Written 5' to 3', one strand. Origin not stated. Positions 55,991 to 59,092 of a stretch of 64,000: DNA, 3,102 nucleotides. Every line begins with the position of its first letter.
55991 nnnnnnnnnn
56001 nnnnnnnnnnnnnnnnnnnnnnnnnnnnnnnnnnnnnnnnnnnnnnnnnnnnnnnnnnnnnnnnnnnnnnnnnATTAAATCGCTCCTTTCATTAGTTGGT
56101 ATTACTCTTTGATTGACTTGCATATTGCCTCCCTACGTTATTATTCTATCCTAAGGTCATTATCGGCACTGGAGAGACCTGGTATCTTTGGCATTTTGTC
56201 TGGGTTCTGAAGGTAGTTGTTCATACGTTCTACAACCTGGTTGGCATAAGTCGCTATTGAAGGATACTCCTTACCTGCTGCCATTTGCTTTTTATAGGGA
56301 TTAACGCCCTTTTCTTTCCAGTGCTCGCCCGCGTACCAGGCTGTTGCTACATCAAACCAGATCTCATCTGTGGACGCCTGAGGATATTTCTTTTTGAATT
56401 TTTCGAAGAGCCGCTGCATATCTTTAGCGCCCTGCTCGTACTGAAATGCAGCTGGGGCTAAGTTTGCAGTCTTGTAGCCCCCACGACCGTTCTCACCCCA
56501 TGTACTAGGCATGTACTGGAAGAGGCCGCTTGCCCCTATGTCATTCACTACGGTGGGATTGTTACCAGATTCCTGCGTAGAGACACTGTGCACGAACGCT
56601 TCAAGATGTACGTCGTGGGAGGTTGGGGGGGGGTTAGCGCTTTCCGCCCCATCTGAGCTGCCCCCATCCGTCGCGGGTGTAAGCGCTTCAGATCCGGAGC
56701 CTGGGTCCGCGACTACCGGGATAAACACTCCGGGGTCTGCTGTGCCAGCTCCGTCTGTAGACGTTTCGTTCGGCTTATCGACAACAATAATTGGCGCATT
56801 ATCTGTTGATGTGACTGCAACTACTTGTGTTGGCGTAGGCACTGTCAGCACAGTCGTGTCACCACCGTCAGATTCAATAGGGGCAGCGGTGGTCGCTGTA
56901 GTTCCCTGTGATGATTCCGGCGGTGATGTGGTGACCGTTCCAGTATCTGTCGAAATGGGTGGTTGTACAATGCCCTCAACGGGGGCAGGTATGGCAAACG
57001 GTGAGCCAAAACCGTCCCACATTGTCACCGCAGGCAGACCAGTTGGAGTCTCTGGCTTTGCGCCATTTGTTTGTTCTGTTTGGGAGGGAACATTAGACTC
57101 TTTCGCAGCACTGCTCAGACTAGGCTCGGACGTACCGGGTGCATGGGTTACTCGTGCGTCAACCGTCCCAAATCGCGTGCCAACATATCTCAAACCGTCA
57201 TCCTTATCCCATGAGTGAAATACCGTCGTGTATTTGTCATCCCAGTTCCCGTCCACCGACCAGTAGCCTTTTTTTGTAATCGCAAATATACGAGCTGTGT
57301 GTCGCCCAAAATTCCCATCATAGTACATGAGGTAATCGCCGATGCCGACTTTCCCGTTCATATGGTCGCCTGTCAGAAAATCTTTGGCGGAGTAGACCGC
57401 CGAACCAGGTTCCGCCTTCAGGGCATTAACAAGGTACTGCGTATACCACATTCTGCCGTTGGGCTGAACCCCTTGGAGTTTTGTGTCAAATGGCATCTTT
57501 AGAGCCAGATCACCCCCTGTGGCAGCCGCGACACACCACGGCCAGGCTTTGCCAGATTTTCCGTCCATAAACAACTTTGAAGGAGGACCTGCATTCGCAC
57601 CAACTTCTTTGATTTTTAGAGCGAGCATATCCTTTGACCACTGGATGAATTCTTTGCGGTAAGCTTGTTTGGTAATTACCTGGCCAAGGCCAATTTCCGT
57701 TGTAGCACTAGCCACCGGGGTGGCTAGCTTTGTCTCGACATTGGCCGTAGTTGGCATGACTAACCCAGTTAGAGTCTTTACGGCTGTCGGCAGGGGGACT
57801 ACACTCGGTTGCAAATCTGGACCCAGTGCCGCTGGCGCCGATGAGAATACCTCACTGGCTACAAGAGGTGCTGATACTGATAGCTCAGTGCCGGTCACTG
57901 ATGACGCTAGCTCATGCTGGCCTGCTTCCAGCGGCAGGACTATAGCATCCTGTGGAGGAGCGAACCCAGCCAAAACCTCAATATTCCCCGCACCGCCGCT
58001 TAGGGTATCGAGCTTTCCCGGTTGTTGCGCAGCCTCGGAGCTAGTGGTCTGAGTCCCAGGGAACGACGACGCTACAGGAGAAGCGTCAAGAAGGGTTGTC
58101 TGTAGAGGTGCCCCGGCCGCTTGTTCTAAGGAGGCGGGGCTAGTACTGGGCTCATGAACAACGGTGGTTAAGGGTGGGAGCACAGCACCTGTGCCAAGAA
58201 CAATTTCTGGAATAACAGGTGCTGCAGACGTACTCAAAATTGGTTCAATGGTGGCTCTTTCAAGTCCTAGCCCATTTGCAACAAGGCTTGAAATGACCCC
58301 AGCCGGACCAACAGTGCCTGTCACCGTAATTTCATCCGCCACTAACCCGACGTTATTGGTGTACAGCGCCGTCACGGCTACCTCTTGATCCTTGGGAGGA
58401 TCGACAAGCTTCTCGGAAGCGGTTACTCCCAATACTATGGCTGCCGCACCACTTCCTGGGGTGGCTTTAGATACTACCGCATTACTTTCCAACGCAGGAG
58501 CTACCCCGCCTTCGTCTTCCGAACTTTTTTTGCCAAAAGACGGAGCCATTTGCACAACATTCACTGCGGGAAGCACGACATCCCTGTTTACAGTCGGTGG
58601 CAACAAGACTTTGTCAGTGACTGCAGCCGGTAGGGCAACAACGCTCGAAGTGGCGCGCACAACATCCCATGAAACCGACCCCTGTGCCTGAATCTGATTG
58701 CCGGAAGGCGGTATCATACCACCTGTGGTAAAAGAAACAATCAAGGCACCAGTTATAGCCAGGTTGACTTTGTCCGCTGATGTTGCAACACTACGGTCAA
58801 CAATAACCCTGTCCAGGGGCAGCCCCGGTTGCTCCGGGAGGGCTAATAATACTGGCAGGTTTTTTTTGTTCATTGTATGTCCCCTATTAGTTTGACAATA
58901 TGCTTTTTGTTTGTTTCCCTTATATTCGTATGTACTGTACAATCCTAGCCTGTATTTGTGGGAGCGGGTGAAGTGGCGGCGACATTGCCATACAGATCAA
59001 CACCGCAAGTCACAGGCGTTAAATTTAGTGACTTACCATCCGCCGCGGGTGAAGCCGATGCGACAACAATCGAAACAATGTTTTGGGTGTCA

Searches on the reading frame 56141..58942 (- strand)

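Call 7: search_protein_families(library=pfam, proteins=[window:56141-58942:-], max_evalue=0.01)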
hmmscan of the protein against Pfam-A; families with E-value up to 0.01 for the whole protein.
window:56141-58942:- (933 aa): 2 families
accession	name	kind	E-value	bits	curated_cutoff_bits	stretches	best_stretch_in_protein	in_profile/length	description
PF01464.25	SLT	-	1.4e-06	28.3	21.3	1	781-873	14-98/117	Transglycosylase SLT domain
PF06737.19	Transglycosylas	-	0.00087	20.3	27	1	786-836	9-60/77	Transglycosylase-like domain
